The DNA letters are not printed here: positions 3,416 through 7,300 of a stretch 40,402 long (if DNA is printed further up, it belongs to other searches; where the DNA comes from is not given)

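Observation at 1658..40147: Hyper-abundant 13-17-mer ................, about one copy per 1.2 kb, between and inside genes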

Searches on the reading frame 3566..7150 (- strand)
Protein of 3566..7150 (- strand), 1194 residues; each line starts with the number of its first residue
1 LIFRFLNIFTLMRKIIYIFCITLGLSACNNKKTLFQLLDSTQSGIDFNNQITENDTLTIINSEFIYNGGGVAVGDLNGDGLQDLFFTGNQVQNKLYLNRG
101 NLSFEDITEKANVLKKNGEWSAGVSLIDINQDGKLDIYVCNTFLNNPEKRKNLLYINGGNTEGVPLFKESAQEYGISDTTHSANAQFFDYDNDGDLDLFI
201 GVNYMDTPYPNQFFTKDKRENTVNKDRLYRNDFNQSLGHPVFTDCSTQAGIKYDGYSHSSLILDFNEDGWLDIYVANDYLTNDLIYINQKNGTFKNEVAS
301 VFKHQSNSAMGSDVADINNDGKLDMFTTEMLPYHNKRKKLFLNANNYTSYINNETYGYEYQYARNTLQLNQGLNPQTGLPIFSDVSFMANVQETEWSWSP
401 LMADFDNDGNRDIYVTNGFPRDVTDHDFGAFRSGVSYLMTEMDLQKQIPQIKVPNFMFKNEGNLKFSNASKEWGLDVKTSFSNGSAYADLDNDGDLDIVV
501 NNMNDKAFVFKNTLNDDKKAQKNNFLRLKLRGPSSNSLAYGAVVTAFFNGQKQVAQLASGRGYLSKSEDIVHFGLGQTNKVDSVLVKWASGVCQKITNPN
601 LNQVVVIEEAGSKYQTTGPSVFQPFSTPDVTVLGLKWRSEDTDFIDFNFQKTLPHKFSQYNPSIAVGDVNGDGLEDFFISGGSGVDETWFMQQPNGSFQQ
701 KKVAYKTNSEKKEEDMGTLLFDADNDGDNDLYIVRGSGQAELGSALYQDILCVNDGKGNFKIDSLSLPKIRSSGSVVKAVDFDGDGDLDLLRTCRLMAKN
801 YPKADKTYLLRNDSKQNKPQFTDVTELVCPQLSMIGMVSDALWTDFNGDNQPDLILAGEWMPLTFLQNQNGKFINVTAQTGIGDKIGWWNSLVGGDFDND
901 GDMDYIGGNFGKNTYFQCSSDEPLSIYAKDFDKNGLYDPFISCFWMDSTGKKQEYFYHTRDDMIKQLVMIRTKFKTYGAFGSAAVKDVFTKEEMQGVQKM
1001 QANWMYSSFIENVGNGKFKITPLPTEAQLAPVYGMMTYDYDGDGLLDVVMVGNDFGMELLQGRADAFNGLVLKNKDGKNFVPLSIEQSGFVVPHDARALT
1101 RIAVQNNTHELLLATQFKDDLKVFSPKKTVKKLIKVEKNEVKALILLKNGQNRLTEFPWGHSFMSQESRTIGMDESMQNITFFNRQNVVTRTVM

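Call 8: search_protein_families(library=pfam, proteins=[window:3566-7150:-])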
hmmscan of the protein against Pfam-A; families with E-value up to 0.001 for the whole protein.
window:3566-7150:- (1194 aa): 4 families
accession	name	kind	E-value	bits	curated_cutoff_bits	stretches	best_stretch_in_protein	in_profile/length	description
PF13517.12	FG-GAP_3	-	4.2e-70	232.7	26.9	7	75-139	1-61/61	FG-GAP-like repeat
PF01839.29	FG-GAP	-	8e-27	93.1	22.1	0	68-85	2-19/37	FG-GAP repeat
PF07593.17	UnbV_ASPIC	-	8.5e-20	70.9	23.4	1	539-605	1-67/68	ASPIC and UnbV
PF12256.14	TcdB_toxin_midN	-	1.2e-05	25.1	24.8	0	774-799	27-54/181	Insecticide toxin TcdB middle/N-terminal region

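Call 35: find_homologous_proteins(query=window:3566-7150:-, max_evalue=1e-30)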
Query window:3566-7150:- (1194 aa): 8000 proteins with E <= 1e-30 among 8000 candidates; the best 120 are listed.
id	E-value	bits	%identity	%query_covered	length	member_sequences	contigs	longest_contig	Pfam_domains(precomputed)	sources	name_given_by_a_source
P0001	0.0e+0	2442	88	99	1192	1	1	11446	PF01839.30,PF12256.15,PF13517.13,PF07593.19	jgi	jgi:enediyne biosynthesis protein E4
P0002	0.0e+0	2412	88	99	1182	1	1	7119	PF01839.30,PF13517.13,PF07593.19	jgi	jgi:enediyne biosynthesis protein E4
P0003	0.0e+0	2410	87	99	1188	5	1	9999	PF01839.30,PF13517.13,PF07593.19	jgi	jgi:enediyne biosynthesis protein E4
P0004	0.0e+0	2403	86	99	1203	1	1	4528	PF01839.30,PF13517.13,PF07593.19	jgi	jgi:enediyne biosynthesis protein E4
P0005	0.0e+0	2399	87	99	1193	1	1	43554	PF01839.30,PF13517.13,PF07593.19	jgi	jgi:enediyne biosynthesis protein E4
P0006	0.0e+0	2397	87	99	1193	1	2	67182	PF01839.30,PF13517.13,PF07593.19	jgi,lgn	jgi:enediyne biosynthesis protein E4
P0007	0.0e+0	2371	87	98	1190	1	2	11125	PF01839.30,PF13517.13,PF07593.19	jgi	jgi:enediyne biosynthesis protein E4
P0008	0.0e+0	2369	86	99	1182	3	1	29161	PF01839.30,PF13517.13,PF07593.19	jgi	jgi:enediyne biosynthesis protein E4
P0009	0.0e+0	2354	85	99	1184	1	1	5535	PF01839.30,PF13517.13,PF07593.19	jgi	jgi:enediyne biosynthesis protein E4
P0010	0.0e+0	2351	85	99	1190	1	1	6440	PF01839.30,PF13517.13,PF07593.19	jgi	jgi:enediyne biosynthesis protein E4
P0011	0.0e+0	2077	76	99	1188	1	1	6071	PF01839.30,PF13517.13,PF07593.19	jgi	jgi:enediyne biosynthesis protein E4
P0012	0.0e+0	1925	68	99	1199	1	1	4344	PF01839.30,PF13517.13,PF07593.19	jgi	jgi:enediyne biosynthesis protein E4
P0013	0.0e+0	1914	69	99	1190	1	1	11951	PF01839.30,PF13517.13,PF07593.19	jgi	jgi:enediyne biosynthesis protein E4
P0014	0.0e+0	1868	67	99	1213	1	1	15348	PF01839.30,PF13517.13,PF07593.19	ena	-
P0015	0.0e+0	1836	66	100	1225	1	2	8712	PF01839.30,PF13517.13,PF07593.19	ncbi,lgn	-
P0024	0.0e+0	1790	66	99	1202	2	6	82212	PF01839.30,PF13517.13,PF07593.19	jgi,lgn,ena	-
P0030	0.0e+0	1779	64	99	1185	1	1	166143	PF01839.30,PF13517.13,PF07593.19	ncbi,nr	ncbi:MAG: VCBS repeat-containing protein [Saprospiraceae bacterium]|nr:VCBS repeat-containing protei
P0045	0.0e+0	1749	64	98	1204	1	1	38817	PF01839.30,PF13517.13,PF07593.19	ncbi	-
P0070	0.0e+0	1688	62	99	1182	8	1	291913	PF01839.30,PF13517.13,PF07593.19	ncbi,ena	-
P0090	0.0e+0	1636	59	99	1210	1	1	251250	PF01839.30,PF13517.13,PF07593.19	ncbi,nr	ncbi:MAG: VCBS repeat-containing protein [Lewinellaceae bacterium]|nr:VCBS repeat-containing protein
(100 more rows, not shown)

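Call 38: find_encoding_contigs(protein=P0006, flank=10000, max_places=2)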
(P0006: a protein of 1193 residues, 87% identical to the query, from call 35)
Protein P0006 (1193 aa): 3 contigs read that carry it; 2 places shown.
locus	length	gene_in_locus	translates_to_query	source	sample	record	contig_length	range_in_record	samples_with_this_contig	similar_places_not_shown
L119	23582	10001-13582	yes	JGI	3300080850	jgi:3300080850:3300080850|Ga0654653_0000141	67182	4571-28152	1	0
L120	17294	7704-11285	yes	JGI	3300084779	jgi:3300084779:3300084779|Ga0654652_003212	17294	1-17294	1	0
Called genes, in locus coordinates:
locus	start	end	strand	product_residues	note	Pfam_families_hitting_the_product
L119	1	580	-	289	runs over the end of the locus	-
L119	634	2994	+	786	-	PF13620:CarboxypepD_reg, PF13715:CarbopepD_reg_2, PF07715:Plug (faint)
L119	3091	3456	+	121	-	PF15071:TMEM220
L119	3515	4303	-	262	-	PF00106:adh_short, PF08659:KR (weak), PF23441:SDR (weak), PF13460:NAD_binding_10, PF13561:adh_short_C2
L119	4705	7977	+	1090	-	PF13620:CarboxypepD_reg, PF13715:CarbopepD_reg_2, PF07715:Plug, PF00593:TonB_dep_Rec_b-barrel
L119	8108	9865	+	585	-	PF14322:SusD-like_3, PF07980:SusD_RagB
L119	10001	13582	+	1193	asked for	PF01839:FG-GAP (faint), PF13517:FG-GAP_3, PF07593:UnbV_ASPIC, PF13517:FG-GAP_3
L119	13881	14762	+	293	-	PF00756:Esterase, PF12146:Hydrolase_4 (faint)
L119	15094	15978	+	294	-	PF00756:Esterase, PF00561:Abhydrolase_1 (weak), PF12146:Hydrolase_4 (weak)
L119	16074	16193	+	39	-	-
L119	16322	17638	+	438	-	PF01569:PAP2, PF22778:VCPO_2nd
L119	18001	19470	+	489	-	PF00370:FGGY_N, PF02782:FGGY_C (weak)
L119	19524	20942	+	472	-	PF01261:AP_endonuc_2 (faint), PF27526:XylA2_C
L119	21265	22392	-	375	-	PF07786:HGSNAT_cat (faint)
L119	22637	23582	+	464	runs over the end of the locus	PF01408:GFO_IDH_MocA, PF02894:GFO_IDH_MocA_C, PF22725:GFO_IDH_MocA_C3 (weak)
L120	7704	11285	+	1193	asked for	PF01839:FG-GAP (faint), PF13517:FG-GAP_3, PF07593:UnbV_ASPIC, PF13517:FG-GAP_3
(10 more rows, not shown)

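Call 39: find_encoding_contigs(protein=P0090, flank=10000, max_places=1)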
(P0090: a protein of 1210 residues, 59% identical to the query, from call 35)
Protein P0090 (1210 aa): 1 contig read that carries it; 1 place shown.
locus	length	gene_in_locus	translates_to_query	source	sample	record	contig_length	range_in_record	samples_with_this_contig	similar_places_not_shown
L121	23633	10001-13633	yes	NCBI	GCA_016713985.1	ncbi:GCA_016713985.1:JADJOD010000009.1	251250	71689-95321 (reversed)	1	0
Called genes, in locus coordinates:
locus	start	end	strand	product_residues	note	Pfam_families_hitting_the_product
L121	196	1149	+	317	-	PF07494:Reg_prop (faint)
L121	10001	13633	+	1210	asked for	PF01839:FG-GAP (faint), PF13517:FG-GAP_3, PF07593:UnbV_ASPIC, PF13517:FG-GAP_3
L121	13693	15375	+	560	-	PF00756:Esterase, PF00326:Peptidase_S9 (faint), PF01738:DLH (weak), PF02230:Abhydrolase_2, PF12146:Hydrolase_4 (faint), PF12740:PETase (faint)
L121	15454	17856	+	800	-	PF13802:Gal_mutarotas_2, PF01055:Glyco_hydro_31_2nd, PF21365:Glyco_hydro_31_3rd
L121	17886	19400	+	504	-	PF01839:FG-GAP (faint), PF13517:FG-GAP_3 (weak), PF21955:CarG-like (faint), PF13517:FG-GAP_3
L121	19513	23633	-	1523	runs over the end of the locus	PF06832:BiPBP_C (faint), PF13573:SprB (weak), PF13573:SprB, PF02494:HYR, PF13573:SprB (weak), PF02494:HYR, PF13573:SprB (weak), PF18962:Por_Secre_tail, +1 more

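Call 40: find_encoding_contigs(protein=P0030, flank=10000, max_places=1)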
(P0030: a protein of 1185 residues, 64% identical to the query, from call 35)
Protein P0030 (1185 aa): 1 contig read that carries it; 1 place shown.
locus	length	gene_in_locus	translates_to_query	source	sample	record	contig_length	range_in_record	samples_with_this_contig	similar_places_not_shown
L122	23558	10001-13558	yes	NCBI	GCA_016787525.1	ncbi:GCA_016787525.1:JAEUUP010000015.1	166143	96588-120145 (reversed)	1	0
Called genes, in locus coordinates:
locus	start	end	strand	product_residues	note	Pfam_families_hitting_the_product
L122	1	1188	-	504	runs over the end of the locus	PF13231:PMT_2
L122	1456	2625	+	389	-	PF03786:UxuA, PF01261:AP_endonuc_2 (weak)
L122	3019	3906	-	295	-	PF12833:HTH_18, PF00165:HTH_AraC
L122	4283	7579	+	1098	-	PF13620:CarboxypepD_reg, PF13715:CarbopepD_reg_2, PF07715:Plug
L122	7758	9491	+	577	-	PF14322:SusD-like_3, PF07980:SusD_RagB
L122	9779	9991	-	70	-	-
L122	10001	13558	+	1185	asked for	PF01839:FG-GAP (faint), PF13517:FG-GAP_3, PF07593:UnbV_ASPIC, PF13517:FG-GAP_3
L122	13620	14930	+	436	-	PF01569:PAP2, PF22778:VCPO_2nd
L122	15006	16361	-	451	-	PF01408:GFO_IDH_MocA, PF16490:Oxidoreduct_C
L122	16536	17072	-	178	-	PF23598:LRR_14, PF13855:LRR_8, PF12799:LRR_4 (weak), PF19964:EAD11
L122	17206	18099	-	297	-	PF01510:Amidase_2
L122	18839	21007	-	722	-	PF08378:NERD, PF00580:UvrD-helicase (faint), PF13245:AAA_19 (weak), PF01443:Viral_helicase1 (faint)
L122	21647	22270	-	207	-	-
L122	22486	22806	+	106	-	-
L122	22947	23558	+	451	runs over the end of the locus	PF06439:3keto-disac_hyd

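Call 55: find_encoding_contigs(protein=P0070, flank=10000, max_places=1)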
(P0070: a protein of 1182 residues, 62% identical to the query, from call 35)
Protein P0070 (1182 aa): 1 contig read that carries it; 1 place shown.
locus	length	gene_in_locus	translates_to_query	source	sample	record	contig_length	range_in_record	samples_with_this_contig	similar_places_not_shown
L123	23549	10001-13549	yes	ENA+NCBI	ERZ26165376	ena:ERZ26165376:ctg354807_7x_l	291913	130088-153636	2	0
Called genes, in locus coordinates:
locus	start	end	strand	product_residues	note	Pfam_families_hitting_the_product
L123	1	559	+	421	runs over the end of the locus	PF13476:AAA_23 (weak), PF13175:AAA_15, PF13304:AAA_21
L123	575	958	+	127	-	-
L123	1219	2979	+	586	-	PF04616:Glyco_hydro_43, PF00754:F5_F8_type_C, PF22633:F5_F8_type_C_2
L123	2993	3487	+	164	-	PF14376:Haem_bd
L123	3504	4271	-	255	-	PF00293:NUDIX, PF19368:WHD_AraR, PF21906:WHD_NrtR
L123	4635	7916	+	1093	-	PF13620:CarboxypepD_reg, PF13715:CarbopepD_reg_2, PF07715:Plug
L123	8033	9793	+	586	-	PF14322:SusD-like_3, PF07980:SusD_RagB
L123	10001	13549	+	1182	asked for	PF01839:FG-GAP (faint), PF13517:FG-GAP_3, PF07593:UnbV_ASPIC, PF13517:FG-GAP_3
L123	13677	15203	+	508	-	PF01839:FG-GAP (faint), PF13517:FG-GAP_3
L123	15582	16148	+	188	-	PF07638:Sigma70_ECF (weak), PF04542:Sigma70_r2, PF08281:Sigma70_r4_2, PF04545:Sigma70_r4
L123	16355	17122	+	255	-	PF10099:RskA_C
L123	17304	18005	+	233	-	PF05128:DUF697, PF09851:SHOCT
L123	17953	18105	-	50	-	-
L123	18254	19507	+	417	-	PF03023:MurJ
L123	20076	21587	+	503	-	PF18962:Por_Secre_tail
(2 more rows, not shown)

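Call 56: find_encoding_contigs(protein=P0045, flank=10000, max_places=1)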
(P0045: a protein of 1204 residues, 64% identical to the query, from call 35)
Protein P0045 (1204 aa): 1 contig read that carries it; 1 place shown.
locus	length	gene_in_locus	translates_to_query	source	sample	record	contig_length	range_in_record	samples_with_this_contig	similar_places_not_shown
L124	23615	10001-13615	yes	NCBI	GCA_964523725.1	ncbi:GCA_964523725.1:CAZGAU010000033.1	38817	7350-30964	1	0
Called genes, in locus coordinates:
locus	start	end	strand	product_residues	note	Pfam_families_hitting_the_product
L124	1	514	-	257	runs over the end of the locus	PF01209:Ubie_methyltran, PF13489:Methyltransf_23, PF13847:Methyltransf_31, PF08241:Methyltransf_11, PF08242:Methyltransf_12, PF13649:Methyltransf_25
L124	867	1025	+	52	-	-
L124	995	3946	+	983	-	PF02347:GDC-P, PF00266:Aminotran_5 (faint), PF02347:GDC-P, PF01212:Beta_elim_lyase (weak), PF21478:GcvP2_C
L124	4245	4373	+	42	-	-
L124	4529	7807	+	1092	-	PF13620:CarboxypepD_reg, PF13715:CarbopepD_reg_2, PF07715:Plug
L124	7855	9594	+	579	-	PF14322:SusD-like_3, PF07980:SusD_RagB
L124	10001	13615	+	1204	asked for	PF01839:FG-GAP (faint), PF13517:FG-GAP_3, PF07593:UnbV_ASPIC, PF13517:FG-GAP_3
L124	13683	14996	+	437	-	PF01569:PAP2, PF22778:VCPO_2nd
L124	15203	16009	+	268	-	PF00165:HTH_AraC (faint), PF12833:HTH_18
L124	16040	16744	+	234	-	PF11150:DUF2927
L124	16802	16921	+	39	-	-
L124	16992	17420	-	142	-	-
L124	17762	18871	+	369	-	-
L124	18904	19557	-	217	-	PF02666:PS_Dcarbxylase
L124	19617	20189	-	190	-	PF12804:NTP_transf_3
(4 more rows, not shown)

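Call 57: find_encoding_contigs(protein=P0024, flank=10000, max_places=1)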
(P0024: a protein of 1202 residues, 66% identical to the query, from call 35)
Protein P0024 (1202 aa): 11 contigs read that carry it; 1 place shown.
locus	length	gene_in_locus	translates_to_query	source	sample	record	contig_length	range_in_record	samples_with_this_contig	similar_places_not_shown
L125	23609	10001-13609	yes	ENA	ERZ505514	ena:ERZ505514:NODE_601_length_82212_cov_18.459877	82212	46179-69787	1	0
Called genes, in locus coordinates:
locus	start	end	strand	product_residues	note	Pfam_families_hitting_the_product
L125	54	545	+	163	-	PF19964:EAD11 (weak)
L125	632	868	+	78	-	-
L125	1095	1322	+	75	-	PF01850:PIN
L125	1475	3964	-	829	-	PF17764:PriA_3primeBD, PF00270:DEAD, PF04851:ResIII, PF18319:Zn_ribbon_PriA, PF00271:Helicase_C (weak), PF18074:PriA_C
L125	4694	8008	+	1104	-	PF13620:CarboxypepD_reg, PF13715:CarbopepD_reg_2, PF07715:Plug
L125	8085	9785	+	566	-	PF14322:SusD-like_3, PF07980:SusD_RagB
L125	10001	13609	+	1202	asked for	PF01839:FG-GAP (faint), PF13517:FG-GAP_3, PF07593:UnbV_ASPIC, PF13517:FG-GAP_3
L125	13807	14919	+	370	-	PF22643:NagA_N, PF01979:Amidohydro_1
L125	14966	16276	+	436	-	PF01569:PAP2, PF22778:VCPO_2nd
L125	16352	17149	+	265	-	PF00165:HTH_AraC (faint), PF12833:HTH_18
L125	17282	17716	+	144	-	-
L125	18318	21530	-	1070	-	PF02012:BNR (faint), PF13088:BNR_2 (faint), PF15902:Sortilin-Vps10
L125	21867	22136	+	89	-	-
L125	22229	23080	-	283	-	PF13668:Ferritin_2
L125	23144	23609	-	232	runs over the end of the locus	PF13668:Ferritin_2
